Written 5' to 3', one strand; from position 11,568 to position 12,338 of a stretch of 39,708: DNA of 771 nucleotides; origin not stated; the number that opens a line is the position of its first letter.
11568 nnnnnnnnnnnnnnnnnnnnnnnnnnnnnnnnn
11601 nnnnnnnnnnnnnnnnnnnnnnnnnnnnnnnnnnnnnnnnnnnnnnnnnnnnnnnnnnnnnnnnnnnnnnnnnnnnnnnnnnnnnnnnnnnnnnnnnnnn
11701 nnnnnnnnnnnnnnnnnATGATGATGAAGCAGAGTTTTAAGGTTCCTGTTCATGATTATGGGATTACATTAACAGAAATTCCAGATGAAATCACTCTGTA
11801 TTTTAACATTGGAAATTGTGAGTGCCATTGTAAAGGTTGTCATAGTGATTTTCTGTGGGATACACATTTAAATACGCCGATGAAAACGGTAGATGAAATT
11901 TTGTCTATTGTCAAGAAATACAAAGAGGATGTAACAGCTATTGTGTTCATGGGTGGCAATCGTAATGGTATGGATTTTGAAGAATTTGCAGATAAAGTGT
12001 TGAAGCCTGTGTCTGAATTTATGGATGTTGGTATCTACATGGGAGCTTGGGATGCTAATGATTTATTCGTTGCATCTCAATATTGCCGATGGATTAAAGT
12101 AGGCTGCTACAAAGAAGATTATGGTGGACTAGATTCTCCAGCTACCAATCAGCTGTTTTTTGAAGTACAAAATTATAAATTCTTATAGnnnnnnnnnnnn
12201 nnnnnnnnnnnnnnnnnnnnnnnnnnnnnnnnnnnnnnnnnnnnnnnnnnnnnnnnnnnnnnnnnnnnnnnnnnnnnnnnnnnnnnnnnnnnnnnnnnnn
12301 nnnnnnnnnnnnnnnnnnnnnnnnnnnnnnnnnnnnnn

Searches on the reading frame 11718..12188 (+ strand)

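Call 26: search_protein_families(library=phrogs, proteins=[window:11718-12188:+], max_evalue=0.00001)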
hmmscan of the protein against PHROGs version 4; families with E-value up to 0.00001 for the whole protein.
window:11718-12188:+ (156 aa): 1 family
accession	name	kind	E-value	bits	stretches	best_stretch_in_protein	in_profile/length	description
phrog_626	-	DNA, RNA and nucleotide metabolism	6.4e-06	26.8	1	32-96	24-94/164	anaerobic ribonucleotide reductase small subunit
